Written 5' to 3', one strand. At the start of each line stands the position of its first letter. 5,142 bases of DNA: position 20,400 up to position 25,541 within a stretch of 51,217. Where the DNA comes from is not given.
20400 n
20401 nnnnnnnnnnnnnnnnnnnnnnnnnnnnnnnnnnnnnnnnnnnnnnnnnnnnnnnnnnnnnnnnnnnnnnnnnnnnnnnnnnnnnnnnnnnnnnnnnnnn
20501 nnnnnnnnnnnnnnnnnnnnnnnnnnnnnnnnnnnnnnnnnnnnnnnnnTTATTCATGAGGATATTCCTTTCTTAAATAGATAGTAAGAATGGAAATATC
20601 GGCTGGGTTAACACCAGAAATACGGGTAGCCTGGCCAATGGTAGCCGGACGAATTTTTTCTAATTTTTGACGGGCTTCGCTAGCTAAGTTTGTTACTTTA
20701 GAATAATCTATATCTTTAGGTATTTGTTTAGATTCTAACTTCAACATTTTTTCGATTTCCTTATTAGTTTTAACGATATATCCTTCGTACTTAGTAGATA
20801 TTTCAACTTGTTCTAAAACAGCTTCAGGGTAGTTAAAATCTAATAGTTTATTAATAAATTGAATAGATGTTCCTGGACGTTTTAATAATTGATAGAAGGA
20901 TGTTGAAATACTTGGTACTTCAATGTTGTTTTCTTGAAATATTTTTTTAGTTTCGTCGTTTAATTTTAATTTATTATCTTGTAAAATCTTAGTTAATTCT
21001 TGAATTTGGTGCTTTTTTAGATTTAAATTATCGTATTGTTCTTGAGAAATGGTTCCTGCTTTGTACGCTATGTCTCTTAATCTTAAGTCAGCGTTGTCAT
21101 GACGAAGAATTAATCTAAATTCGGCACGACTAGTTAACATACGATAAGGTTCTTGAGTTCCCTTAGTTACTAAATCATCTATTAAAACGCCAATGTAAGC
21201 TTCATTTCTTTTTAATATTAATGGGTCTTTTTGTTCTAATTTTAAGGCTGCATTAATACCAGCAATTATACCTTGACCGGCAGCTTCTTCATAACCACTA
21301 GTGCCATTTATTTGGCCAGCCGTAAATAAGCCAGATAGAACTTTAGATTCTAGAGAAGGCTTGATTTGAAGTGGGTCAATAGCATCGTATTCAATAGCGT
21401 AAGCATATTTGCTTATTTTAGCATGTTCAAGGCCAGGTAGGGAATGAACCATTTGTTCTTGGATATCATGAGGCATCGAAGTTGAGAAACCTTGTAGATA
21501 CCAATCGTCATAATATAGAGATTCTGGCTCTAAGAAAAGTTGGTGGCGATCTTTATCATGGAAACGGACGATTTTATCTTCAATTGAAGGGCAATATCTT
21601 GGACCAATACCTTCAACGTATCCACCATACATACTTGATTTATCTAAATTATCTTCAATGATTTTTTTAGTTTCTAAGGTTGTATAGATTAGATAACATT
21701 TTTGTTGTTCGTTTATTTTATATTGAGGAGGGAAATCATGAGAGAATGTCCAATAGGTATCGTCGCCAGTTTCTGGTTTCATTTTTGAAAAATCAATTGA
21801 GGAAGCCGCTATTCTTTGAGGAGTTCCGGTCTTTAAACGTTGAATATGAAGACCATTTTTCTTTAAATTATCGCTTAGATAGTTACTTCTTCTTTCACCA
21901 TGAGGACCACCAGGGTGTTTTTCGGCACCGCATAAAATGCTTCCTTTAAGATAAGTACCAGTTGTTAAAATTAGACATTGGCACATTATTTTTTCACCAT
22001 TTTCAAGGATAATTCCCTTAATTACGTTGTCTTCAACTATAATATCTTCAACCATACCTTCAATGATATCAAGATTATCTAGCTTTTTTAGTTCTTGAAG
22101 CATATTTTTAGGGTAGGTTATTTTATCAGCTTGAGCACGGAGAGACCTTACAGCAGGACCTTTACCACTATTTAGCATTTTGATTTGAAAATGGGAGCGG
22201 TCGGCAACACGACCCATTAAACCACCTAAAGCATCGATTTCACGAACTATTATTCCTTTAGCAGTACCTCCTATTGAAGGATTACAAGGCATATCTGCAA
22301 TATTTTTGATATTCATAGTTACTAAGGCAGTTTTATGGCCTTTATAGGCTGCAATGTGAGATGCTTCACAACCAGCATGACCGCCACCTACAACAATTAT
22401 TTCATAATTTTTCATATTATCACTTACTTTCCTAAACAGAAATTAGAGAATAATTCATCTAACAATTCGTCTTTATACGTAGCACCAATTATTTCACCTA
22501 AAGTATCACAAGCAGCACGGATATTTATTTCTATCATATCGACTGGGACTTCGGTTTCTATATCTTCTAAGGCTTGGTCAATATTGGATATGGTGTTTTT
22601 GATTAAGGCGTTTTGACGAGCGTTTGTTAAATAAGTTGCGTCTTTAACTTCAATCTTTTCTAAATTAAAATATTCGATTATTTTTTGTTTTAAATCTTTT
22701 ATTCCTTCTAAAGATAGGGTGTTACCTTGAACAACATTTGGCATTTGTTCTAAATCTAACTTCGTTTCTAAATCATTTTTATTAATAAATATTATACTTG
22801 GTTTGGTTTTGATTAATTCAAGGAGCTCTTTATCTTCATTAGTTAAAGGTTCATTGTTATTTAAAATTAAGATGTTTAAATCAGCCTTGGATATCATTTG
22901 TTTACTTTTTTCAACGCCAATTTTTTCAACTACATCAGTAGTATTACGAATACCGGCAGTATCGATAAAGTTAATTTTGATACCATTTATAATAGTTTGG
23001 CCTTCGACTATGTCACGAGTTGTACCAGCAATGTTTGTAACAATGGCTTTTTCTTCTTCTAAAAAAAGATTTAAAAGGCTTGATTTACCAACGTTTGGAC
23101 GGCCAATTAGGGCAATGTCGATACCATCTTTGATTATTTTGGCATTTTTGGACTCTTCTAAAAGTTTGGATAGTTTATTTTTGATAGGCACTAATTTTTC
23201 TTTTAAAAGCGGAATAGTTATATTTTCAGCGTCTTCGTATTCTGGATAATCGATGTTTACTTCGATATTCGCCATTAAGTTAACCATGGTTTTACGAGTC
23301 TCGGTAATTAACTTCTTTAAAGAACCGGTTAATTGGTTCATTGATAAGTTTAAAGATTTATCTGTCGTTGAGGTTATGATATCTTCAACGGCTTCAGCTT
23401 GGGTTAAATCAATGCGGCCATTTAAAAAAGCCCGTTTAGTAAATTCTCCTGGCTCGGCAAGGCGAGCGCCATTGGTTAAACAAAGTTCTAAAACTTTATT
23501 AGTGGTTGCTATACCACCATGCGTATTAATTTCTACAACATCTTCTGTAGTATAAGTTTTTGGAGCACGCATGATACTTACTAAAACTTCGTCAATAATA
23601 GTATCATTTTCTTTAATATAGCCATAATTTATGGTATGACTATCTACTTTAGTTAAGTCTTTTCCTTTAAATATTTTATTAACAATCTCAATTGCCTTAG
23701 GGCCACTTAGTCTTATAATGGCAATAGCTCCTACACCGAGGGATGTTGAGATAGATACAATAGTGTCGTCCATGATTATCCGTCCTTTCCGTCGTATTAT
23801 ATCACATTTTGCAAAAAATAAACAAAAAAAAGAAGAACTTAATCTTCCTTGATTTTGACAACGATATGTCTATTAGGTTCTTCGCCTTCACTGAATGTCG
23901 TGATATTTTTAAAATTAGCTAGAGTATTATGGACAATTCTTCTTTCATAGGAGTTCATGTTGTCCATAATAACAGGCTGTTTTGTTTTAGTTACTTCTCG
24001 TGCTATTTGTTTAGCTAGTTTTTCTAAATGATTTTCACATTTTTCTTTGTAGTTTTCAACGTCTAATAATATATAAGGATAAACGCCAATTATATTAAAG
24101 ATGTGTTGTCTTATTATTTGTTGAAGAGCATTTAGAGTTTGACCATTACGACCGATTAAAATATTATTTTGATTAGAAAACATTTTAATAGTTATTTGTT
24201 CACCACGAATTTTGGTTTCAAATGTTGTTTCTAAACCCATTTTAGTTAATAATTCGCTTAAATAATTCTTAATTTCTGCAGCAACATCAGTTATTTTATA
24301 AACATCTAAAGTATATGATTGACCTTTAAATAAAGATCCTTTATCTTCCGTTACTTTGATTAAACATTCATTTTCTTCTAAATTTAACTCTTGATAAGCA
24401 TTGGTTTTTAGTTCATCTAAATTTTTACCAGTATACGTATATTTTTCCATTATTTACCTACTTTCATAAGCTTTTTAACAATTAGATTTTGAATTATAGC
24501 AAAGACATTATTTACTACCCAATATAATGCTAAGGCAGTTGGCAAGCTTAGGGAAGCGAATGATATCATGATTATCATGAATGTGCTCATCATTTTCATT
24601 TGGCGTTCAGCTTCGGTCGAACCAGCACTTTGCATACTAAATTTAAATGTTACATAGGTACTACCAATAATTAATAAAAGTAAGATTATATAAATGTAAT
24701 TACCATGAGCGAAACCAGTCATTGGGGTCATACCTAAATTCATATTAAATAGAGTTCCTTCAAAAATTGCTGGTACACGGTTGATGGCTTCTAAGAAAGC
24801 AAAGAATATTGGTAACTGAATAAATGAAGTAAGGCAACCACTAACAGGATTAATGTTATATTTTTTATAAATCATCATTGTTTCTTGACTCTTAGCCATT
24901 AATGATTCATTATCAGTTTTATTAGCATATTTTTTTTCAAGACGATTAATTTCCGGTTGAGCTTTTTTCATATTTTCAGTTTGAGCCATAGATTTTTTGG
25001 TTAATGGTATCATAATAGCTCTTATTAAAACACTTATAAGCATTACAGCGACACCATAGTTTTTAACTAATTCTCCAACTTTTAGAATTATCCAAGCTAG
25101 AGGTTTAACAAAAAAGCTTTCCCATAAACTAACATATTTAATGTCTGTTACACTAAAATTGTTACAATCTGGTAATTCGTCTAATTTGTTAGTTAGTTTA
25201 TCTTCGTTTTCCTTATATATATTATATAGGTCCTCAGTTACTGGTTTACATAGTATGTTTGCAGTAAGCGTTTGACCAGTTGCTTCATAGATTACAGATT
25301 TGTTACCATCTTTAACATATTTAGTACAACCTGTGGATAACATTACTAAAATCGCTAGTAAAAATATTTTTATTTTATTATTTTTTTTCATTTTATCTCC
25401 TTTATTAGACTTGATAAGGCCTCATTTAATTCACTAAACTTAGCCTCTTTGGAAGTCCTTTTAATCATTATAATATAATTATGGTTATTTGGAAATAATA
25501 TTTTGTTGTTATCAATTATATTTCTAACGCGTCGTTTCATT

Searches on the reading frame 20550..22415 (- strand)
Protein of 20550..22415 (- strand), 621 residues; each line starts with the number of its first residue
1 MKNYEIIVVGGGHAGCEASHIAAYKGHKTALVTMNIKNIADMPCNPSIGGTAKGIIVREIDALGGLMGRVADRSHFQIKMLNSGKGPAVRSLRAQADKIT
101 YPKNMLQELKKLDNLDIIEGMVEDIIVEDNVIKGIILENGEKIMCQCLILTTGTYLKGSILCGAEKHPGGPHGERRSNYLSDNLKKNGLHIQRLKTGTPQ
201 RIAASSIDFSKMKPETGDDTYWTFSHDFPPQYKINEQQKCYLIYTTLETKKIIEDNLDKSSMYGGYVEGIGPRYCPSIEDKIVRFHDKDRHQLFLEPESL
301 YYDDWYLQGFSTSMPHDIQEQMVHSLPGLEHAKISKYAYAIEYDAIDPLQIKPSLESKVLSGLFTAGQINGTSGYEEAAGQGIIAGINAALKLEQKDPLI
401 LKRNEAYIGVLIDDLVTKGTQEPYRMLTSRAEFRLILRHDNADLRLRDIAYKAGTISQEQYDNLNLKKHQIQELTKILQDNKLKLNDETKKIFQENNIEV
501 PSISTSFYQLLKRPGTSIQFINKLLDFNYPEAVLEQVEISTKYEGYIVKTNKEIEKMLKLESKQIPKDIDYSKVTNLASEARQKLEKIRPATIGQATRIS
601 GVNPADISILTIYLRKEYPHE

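Call 8: search_protein_families(library=pfam, proteins=[window:20550-22415:-])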
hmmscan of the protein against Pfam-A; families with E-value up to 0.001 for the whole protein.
window:20550-22415:- (621 aa): 4 families
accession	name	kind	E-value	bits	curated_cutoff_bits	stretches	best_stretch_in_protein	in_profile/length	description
PF01134.28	GIDA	-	4.8e-156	520.2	22.1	1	6-396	2-390/391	Glucose inhibited division protein A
PF13932.14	SAM_GIDA_C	-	1.2e-26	92.7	27.1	1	555-610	1-56/57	tRNA modifying enzyme MnmG/GidA C-terminal helical bundle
PF21680.2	GIDA_C_1st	-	8.5e-16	58.9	24.7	1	458-549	1-94/96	tRNA modifying enzyme MnmG/GidA C-terminal helical domain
PF07992.20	Pyr_redox_2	-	0.00014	21.8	26.1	0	4-35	1-31/291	Pyridine nucleotide-disulphide oxidoreductase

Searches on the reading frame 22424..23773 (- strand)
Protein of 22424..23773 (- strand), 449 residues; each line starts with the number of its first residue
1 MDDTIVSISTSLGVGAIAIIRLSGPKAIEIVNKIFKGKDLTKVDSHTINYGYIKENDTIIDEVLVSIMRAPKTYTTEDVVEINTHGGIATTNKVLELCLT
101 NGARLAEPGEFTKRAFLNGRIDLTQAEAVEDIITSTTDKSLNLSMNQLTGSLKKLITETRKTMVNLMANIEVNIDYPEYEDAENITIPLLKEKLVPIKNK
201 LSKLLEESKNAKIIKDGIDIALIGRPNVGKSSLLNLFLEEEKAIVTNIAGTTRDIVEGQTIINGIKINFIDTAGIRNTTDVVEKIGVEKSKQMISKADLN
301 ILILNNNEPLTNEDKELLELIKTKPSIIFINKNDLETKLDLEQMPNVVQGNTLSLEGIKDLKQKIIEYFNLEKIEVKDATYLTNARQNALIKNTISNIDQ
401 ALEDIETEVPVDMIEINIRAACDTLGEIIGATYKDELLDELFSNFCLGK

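Call 8: search_protein_families(library=pfam, proteins=[window:22424-23773:-])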
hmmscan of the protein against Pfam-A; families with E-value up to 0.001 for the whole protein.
window:22424-23773:- (449 aa): 7 families
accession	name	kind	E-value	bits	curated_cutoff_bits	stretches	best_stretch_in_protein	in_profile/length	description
PF12631.12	MnmE_helical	-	6.8e-52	177.1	40.1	1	123-446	1-211/211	MnmE helical domain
PF10396.14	TrmE_N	-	2e-43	147.8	29.8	1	4-120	1-117/117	GTP-binding protein TrmE N-terminus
PF01926.29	MMR_HSR1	-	1e-25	90.5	21.9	1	219-332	1-113/113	50S ribosome-binding GTPase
PF02421.24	FeoB_N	-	8.9e-09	35.5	27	1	219-336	2-118/156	Ferrous iron transport protein B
PF00350.29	Dynamin_N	-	7.5e-06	26.5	27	0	220-256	1-36/168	Dynamin family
PF04548.22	AIG1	-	7.5e-06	25.8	27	1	220-323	3-109/212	AIG1 family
PF00009.33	GTP_EFTU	-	3.7e-05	23.8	26.5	1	235-365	46-164/188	Elongation factor Tu GTP binding domain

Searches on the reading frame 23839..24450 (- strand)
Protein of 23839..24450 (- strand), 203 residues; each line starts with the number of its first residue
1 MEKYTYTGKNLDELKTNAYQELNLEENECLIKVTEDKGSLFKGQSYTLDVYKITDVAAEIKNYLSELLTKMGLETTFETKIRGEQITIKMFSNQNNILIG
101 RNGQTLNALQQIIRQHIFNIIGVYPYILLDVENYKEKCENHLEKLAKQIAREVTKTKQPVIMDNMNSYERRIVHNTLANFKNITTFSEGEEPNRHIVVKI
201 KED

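Call 8: search_protein_families(library=pfam, proteins=[window:23839-24450:-])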
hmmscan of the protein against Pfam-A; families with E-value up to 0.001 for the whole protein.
window:23839-24450:- (203 aa): 3 families
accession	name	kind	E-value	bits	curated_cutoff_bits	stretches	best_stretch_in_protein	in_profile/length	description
PF01424.28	R3H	-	4.9e-21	75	26.8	1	142-198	3-58/60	R3H domain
PF13083.13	KH_KhpA-B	-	6.1e-08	32.9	32.1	1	60-113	4-58/73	KhpA/KhpB, KH domain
PF07650.23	KH_2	-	4.8e-05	23.5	22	1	59-120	1-61/78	KH domain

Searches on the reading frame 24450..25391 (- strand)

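Call 8: search_protein_families(library=pfam, proteins=[window:24450-25391:-])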
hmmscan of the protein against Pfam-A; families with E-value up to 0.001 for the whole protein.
window:24450-25391:- (313 aa): 1 family
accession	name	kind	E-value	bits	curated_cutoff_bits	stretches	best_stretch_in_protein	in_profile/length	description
PF02096.25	60KD_IMP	-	4.1e-41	141.1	35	1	112-307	1-163/163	60Kd inner membrane protein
